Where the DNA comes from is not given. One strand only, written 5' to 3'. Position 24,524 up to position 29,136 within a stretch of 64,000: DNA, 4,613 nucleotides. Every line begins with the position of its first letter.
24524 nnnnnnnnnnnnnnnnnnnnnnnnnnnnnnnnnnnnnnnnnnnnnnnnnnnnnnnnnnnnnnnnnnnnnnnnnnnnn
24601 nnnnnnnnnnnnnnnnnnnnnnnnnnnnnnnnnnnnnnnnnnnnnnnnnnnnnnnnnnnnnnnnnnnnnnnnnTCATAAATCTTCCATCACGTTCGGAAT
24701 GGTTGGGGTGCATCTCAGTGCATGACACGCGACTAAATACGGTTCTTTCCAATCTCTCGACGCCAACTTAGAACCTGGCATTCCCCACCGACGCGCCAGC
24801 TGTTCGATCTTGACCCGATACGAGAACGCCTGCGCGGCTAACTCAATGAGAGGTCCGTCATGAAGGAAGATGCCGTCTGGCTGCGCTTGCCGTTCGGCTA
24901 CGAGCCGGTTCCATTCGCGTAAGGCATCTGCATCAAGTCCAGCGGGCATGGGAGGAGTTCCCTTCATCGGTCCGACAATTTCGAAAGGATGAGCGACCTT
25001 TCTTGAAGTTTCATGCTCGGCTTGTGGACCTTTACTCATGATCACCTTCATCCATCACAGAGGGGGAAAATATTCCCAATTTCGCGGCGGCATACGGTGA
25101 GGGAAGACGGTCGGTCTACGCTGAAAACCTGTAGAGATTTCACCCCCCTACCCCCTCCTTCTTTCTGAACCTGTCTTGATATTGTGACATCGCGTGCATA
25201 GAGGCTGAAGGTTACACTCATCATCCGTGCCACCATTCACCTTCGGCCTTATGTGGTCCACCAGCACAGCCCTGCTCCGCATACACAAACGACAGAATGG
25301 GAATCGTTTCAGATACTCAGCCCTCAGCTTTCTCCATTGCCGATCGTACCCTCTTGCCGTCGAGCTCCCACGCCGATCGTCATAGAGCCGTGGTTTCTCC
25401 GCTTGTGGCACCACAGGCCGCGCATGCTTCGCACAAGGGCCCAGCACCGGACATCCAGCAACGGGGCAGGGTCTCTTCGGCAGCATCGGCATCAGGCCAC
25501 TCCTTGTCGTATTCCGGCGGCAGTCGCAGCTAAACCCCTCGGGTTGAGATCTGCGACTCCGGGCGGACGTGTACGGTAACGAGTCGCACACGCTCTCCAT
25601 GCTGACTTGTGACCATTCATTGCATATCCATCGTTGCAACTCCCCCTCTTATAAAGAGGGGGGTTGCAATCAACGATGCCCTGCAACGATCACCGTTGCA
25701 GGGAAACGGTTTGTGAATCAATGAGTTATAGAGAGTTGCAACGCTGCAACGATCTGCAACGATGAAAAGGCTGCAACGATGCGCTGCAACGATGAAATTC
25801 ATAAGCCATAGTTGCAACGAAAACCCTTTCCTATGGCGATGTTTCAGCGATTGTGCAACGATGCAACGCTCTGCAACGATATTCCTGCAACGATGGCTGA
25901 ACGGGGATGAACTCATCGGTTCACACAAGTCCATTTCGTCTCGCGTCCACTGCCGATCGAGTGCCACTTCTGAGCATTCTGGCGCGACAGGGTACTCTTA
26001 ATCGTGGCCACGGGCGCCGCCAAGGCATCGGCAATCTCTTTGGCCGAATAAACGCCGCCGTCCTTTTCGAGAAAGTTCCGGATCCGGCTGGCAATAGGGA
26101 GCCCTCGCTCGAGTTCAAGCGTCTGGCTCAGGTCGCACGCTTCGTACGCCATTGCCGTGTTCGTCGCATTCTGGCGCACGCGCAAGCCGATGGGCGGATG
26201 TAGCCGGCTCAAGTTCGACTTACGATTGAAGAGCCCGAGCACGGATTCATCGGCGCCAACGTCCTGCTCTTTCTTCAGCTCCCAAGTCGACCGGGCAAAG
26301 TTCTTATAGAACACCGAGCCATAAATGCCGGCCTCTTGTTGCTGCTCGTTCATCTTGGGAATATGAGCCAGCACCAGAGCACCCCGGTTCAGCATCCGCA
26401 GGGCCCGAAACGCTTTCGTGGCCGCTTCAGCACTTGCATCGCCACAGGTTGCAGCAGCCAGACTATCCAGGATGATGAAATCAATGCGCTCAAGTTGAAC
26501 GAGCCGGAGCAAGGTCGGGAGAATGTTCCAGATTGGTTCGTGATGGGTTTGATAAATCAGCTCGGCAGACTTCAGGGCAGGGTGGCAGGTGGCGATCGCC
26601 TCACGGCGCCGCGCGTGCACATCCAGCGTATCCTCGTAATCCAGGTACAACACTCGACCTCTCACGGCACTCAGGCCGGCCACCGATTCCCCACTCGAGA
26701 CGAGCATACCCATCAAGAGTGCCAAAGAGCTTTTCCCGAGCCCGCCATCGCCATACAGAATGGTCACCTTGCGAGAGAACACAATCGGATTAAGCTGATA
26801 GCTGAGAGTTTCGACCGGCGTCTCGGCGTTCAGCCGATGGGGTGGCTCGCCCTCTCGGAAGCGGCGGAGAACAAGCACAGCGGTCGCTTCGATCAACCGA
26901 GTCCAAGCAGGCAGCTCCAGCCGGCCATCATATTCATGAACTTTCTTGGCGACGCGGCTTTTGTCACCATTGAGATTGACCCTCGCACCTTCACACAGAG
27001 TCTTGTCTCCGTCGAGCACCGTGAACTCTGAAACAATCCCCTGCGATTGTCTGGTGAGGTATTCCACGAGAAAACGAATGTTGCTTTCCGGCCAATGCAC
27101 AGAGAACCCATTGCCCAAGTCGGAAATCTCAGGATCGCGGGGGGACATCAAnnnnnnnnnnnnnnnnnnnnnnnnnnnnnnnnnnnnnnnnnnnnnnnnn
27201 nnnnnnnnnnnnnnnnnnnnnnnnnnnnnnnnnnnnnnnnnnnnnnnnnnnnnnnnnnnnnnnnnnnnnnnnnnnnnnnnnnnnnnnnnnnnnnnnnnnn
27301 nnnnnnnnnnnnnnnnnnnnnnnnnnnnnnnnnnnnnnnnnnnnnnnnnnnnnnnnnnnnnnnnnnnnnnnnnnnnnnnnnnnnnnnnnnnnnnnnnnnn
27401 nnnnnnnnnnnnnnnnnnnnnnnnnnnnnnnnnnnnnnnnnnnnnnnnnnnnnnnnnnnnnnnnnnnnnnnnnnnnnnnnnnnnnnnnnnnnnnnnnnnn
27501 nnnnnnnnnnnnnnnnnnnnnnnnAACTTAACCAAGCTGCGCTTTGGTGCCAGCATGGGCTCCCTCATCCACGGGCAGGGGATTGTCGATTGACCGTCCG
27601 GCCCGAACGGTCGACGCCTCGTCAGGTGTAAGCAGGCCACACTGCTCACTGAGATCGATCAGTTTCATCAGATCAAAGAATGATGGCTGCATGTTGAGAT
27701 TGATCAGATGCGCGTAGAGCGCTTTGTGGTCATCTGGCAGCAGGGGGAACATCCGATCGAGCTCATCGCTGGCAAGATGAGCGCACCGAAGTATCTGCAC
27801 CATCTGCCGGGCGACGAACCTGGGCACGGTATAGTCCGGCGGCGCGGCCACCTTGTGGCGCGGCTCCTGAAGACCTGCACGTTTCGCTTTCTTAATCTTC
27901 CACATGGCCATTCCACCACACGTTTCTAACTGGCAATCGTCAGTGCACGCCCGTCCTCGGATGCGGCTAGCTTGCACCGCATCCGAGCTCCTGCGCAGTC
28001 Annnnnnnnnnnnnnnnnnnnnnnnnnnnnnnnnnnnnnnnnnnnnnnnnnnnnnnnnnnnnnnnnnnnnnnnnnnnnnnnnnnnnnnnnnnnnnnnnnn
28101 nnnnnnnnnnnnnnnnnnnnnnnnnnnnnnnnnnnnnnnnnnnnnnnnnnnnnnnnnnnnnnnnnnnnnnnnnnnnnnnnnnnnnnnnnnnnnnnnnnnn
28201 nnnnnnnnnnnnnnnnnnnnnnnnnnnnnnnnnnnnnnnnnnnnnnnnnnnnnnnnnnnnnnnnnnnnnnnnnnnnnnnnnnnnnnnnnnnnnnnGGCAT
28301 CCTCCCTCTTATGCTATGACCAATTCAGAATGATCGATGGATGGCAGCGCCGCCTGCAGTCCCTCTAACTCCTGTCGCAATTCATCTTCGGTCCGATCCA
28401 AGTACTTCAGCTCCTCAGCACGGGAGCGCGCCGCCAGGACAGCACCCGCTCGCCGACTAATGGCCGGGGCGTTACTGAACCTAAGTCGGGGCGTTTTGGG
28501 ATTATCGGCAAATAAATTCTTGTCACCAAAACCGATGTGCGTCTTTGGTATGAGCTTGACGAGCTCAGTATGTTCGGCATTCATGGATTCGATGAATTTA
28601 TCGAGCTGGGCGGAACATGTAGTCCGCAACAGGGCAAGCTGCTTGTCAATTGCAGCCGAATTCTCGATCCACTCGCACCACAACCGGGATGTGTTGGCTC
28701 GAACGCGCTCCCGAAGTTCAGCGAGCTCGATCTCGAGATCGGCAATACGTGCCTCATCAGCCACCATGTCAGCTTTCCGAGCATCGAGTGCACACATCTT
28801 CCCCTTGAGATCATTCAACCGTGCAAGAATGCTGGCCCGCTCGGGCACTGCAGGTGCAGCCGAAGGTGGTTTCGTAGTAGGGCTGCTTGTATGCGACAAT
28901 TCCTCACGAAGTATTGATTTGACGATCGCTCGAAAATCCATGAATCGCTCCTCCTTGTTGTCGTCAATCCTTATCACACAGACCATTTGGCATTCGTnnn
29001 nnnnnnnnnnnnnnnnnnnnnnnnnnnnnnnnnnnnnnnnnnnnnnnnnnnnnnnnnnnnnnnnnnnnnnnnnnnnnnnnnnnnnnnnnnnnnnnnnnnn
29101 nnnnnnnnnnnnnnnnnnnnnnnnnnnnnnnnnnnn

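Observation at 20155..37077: Phage-satellite-like island that encodes a tape measure protein but no head or tail shell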

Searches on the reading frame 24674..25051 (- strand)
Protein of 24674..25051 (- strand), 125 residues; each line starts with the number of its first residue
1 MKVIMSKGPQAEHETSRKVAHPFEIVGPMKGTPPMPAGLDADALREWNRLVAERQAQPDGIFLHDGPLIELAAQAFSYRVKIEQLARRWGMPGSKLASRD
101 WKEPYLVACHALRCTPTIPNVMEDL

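Call 9: search_protein_families(library=pfam, max_evalue=0.01, proteins=[window:24674-25051:-])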
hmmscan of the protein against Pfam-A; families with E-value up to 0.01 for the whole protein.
window:24674-25051:- (125 aa): 0 families

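Call 10: search_protein_families(library=phrogs, max_evalue=0.01, proteins=[window:24674-25051:-])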
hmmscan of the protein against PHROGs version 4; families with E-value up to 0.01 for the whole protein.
window:24674-25051:- (125 aa): 0 families

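Call 79: find_homologous_proteins(query=A3, max_evalue=0.001)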
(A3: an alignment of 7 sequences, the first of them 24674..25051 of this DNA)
Query A3 (7 sequences) (125 aa, profile of the alignment): 16 proteins with E <= 0.001 among 2222 candidates.
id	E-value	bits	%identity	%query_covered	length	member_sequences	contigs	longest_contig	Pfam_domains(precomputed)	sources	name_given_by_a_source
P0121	6.3e-47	176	88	97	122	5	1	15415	-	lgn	-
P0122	2.9e-43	165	37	99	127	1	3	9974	-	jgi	jgi:hypothetical protein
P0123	1.7e-39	152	37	96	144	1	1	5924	-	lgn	-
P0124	2.7e-36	142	37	91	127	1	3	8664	-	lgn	-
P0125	3.2e-36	142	83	77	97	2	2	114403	-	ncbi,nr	ncbi:MAG: hypothetical protein U0223_07515 [Nitrospira sp.]|nr:hypothetical protein [Nitrospira sp.]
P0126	1.1e-35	140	72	70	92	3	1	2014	-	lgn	-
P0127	1.8e-32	130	74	72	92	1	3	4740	-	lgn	-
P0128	2.6e-32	129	80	70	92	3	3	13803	-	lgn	-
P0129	3.3e-27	113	-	-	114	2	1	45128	-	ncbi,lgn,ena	-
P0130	3.7e-27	113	40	70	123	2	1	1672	-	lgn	-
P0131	3.2e-25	106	38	65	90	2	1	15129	-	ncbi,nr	ncbi:MAG: hypothetical protein OEY86_07080 [Nitrospira sp.]|nr:hypothetical protein [Nitrospira sp.]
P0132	1.6e-23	101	41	71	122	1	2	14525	-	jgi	jgi:hypothetical protein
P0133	6.2e-19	86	-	-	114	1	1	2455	PF05119.18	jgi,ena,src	-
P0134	1.6e-18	85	-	-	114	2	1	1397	-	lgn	-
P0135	1.9e-17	81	-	-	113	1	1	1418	-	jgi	jgi:hypothetical protein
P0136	3.2e-16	77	-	-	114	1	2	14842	-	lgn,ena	-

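Call 80: find_encoding_contigs(protein=P0125, flank=10000, max_places=1)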
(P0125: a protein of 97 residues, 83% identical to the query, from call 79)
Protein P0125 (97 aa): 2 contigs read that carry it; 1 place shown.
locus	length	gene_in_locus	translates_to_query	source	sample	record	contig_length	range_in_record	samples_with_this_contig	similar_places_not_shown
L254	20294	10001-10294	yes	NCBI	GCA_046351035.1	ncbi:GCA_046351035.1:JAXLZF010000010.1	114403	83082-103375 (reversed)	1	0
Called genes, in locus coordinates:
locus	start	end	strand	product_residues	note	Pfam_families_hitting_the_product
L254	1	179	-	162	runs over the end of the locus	-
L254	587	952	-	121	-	PF00072:Response_reg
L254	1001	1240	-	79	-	-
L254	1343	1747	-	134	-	PF07238:PilZ (weak)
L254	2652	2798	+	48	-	-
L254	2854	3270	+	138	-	-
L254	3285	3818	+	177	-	-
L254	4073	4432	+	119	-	-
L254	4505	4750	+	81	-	-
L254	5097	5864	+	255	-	-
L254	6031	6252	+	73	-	PF01381:HTH_3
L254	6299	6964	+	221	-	-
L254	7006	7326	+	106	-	-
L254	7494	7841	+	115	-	-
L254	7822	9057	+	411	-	PF13481:AAA_25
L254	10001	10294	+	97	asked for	-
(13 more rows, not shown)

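Call 81: find_encoding_contigs(protein=P0136, flank=10000, max_places=1)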
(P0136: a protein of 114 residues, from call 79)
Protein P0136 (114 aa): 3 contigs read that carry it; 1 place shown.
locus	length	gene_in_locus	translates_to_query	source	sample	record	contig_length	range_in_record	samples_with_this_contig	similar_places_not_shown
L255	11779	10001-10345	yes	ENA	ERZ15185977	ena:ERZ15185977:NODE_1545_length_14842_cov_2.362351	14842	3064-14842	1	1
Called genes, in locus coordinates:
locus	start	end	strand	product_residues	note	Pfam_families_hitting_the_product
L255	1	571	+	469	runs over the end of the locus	PF00034:Cytochrom_C, PF13442:Cytochrome_CBB3, PF00034:Cytochrom_C, PF13442:Cytochrome_CBB3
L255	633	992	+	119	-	PF02635:DsrE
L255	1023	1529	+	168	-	PF13442:Cytochrome_CBB3, PF00034:Cytochrom_C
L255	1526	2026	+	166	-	PF01661:Macro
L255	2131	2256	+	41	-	-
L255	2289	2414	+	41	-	-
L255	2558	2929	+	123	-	-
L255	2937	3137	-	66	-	-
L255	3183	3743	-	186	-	PF11220:DUF3015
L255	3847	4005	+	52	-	-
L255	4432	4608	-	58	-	-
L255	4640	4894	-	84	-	PF13683:rve_3 (weak)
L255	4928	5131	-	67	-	-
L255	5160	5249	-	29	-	-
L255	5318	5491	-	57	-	-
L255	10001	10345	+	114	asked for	-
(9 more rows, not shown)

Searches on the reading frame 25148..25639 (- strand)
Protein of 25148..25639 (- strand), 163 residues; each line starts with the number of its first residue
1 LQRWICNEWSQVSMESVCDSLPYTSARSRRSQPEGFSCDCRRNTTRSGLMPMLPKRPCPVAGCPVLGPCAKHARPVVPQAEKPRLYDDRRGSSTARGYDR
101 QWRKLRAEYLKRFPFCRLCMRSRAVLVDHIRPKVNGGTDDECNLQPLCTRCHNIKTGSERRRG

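Call 9: search_protein_families(library=pfam, max_evalue=0.01, proteins=[window:25148-25639:-])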
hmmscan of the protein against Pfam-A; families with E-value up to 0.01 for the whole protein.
window:25148-25639:- (163 aa): 2 families
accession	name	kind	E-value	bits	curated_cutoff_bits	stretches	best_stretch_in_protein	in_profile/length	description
PF01844.29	HNH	-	3.3e-10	40.4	21.4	1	116-156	1-45/47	HNH endonuclease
PF14279.12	HNH_5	-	1.2e-05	25.6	27.5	1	116-155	1-43/56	HNH endonuclease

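Call 10: search_protein_families(library=phrogs, max_evalue=0.01, proteins=[window:25148-25639:-])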
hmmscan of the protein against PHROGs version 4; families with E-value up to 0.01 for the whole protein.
window:25148-25639:- (163 aa): 26 families (the best 25 are shown)
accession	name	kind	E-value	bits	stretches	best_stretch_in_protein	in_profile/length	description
phrog_144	-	DNA, RNA and nucleotide metabolism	1.5e-27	97.3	1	44-162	11-139/175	HNH endonuclease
phrog_589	-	DNA, RNA and nucleotide metabolism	7.5e-22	78.9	1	37-163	31-146/179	HNH endonuclease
phrog_2323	-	DNA, RNA and nucleotide metabolism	2.1e-17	64.1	1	87-162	9-90/113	HNH endonuclease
phrog_333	-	DNA, RNA and nucleotide metabolism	9.1e-15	56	1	90-162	8-85/138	HNH endonuclease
phrog_6050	-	DNA, RNA and nucleotide metabolism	1.4e-09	38.3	1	98-160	297-362/402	HNH endonuclease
phrog_7785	-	DNA, RNA and nucleotide metabolism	3.5e-09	37.8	1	108-158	63-114/147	HNH endonuclease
phrog_4581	-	head and packaging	3.7e-09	37.5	1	100-159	51-112/395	terminase small subunit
phrog_5956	-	DNA, RNA and nucleotide metabolism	7.1e-09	36.5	1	87-161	31-113/138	HNH endonuclease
phrog_119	-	DNA, RNA and nucleotide metabolism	9e-09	35.6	1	89-160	178-259/443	HNH endonuclease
phrog_2214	-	DNA, RNA and nucleotide metabolism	1.9e-08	34.8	1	93-157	175-238/429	HNH endonuclease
phrog_32453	-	DNA, RNA and nucleotide metabolism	3.1e-08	35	1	98-159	59-118/175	HNH endonuclease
phrog_338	-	DNA, RNA and nucleotide metabolism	1.9e-07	31.8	1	89-158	181-262/340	HNH endonuclease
phrog_5718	-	DNA, RNA and nucleotide metabolism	5.6e-06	26.6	1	94-158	108-176/394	HNH endonuclease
phrog_30443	-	DNA, RNA and nucleotide metabolism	0.00011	23.5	1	98-163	44-112/121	HNH endonuclease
phrog_14314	-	DNA, RNA and nucleotide metabolism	0.00012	23.5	1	104-158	6-64/252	HNH endonuclease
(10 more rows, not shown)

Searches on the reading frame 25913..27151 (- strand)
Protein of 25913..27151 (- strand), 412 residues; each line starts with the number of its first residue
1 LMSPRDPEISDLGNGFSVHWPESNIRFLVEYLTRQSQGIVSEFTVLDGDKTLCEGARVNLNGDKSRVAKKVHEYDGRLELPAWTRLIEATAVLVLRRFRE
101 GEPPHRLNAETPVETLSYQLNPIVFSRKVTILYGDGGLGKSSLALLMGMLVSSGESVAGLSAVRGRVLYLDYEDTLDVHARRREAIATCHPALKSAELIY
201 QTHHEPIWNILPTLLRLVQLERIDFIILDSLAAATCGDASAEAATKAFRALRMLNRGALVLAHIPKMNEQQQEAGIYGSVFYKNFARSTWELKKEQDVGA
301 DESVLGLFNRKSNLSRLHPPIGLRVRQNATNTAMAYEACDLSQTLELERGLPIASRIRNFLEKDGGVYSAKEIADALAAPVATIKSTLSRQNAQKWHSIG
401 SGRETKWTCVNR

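Call 9: search_protein_families(library=pfam, max_evalue=0.01, proteins=[window:25913-27151:-])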
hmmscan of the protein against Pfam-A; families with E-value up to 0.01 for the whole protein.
window:25913-27151:- (412 aa): 1 family
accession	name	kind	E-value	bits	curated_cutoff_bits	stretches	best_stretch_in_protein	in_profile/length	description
PF13481.12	AAA_25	-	1.6e-16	61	27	1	116-248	22-169/195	AAA domain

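Call 10: search_protein_families(library=phrogs, max_evalue=0.01, proteins=[window:25913-27151:-])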
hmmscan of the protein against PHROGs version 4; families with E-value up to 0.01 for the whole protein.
window:25913-27151:- (412 aa): 7 families
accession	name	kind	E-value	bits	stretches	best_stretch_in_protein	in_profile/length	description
phrog_906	-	DNA, RNA and nucleotide metabolism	5.2e-12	46.3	1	121-254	521-658/872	DNA polymerase/primase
phrog_6012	-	DNA, RNA and nucleotide metabolism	1.4e-09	38.7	1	123-284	143-318/447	DNA helicase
phrog_2850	-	unknown function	9.4e-07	29.1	1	106-184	137-215/465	-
phrog_1284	-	unknown function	3.3e-05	24.4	1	138-233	46-140/306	-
phrog_6357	-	unknown function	6.3e-05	23.4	1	121-182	25-79/321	-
phrog_25693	-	unknown function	0.00096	18.9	1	122-188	45-113/405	-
phrog_97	-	other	0.0059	16.8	1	127-234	73-176/506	UvsX-like recombinase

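Call 103: find_related_loci(query=window:25913-27151:-, collection=viral_contigs, flank=10000)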
Query window:25913-27151:- (412 aa) in viral_contigs; peptide patterns used: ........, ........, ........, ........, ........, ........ (x = any residue, [..] = any of these).
5 stretches matched a pattern; 1 encode a relative of the query (tblastn E <= 1e-3); 1 distinct loci.
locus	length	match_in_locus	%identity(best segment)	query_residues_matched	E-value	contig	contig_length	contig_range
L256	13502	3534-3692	33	51-104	3e-4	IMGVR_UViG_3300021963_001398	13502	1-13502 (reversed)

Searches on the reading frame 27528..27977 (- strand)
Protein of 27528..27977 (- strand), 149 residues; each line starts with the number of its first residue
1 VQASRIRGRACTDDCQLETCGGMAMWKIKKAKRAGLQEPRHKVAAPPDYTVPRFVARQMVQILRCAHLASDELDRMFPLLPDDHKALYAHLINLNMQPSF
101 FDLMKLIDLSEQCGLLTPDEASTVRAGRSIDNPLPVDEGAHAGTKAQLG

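Call 9: search_protein_families(library=pfam, max_evalue=0.01, proteins=[window:27528-27977:-])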
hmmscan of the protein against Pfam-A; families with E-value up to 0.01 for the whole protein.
window:27528-27977:- (149 aa): 0 families

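Call 10: search_protein_families(library=phrogs, max_evalue=0.01, proteins=[window:27528-27977:-])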
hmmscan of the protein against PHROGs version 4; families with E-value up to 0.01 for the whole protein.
window:27528-27977:- (149 aa): 0 families

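Call 101: predict_structure(protein=window:27528-27905:-)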
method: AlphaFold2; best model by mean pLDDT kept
length: 125 residues; sequences in the alignment: 1
mean_pLDDT: 52.7   pTM: 0.36
mean pLDDT of the five models: 52.7, 50.6, 46.7, 46.5, 45.9
residues with pLDDT >= 90: 0; 70-90: 14; 50-70: 58; < 50: 53
segments of 3 or more residues with pLDDT < 50: 1-3, 7-31, 39-45, 113-125
pLDDT, mean of each block of 10 residues (from residue 1): 43 37 42 50 49 58 56 57 72 73 58 46 35
secondary structure, 60 per line:
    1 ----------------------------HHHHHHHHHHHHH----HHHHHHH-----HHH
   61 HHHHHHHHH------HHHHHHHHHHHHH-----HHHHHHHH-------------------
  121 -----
elements in order: H29-41 H46-52 H58-69 H76-88 H94-101

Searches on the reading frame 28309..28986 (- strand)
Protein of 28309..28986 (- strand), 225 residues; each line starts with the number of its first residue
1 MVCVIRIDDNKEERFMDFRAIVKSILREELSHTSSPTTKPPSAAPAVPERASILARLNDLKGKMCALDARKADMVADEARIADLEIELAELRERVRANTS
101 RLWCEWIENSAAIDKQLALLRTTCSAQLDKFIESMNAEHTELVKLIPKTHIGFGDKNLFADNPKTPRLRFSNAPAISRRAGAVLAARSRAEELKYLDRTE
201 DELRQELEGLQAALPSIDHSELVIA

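Call 9: search_protein_families(library=pfam, max_evalue=0.01, proteins=[window:28309-28986:-])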
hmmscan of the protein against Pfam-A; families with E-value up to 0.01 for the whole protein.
window:28309-28986:- (225 aa): 0 families

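Call 10: search_protein_families(library=phrogs, max_evalue=0.01, proteins=[window:28309-28986:-])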
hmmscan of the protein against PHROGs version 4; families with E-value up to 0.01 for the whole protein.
window:28309-28986:- (225 aa): 1 family
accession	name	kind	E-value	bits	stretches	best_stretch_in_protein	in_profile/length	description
phrog_19026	-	tail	0.0071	17.2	0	20-74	73-127/200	tail assembly chaperone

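Call 67: search_solved_structures(query=window:28309-28986:-, max_evalue=1)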
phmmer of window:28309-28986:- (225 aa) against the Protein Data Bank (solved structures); distinct sequences matched with E-value up to 1: 3.
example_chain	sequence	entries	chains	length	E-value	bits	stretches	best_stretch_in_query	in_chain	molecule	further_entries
6nal_A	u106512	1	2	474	0.53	13.2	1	5-109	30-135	Thiol-activated cytolysin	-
9au6_A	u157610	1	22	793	0.57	13.1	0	38-88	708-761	Flagellin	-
6ds9_A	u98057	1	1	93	0.58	13.1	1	50-102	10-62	de novo designed three helix bundle GRa3D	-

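Call 72: predict_structure(protein=window:28309-28986:-)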
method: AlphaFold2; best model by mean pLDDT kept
length: 225 residues; sequences in the alignment: 1
mean_pLDDT: 73.4   pTM: 0.35
mean pLDDT of the five models: 73.4, 69.3, 68.3, 68.3, 65.8
residues with pLDDT >= 90: 72; 70-90: 69; 50-70: 37; < 50: 47
segments of 3 or more residues with pLDDT < 50: 1-7, 36-46, 150-155, 164-172, 217-219, 221-225
pLDDT, mean of each block of 10 residues (from residue 1): 44 68 75 48 52 85 90 93 96 97 96 96 96 91 69 48 44 52 72 81 82 58 40
secondary structure, 60 per line:
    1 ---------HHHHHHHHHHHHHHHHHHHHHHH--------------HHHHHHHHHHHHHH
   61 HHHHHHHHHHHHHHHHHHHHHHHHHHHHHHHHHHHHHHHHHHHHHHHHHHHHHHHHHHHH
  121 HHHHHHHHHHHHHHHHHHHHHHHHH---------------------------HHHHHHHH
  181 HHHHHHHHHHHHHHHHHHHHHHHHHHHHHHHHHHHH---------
elements in order: H10-32 H47-145 H173-216

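Call 76: fold_search(model_id=the predicted structure, library=viral)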
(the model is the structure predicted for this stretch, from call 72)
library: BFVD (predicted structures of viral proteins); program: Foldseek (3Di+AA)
matches with E <= 10: 1; with E <= 0.001: 0
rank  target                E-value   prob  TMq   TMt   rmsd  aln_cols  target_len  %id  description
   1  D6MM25                4.9e+00  0.06  0.22  0.09  34.1       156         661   18  Mu-class non-structural protein [Broome reovirus]

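Call 77: search_protein_families(library=padloc, max_evalue=0.01, proteins=[window:28309-28986:-])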
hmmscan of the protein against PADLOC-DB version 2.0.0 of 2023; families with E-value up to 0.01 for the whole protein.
window:28309-28986:- (225 aa): 0 families
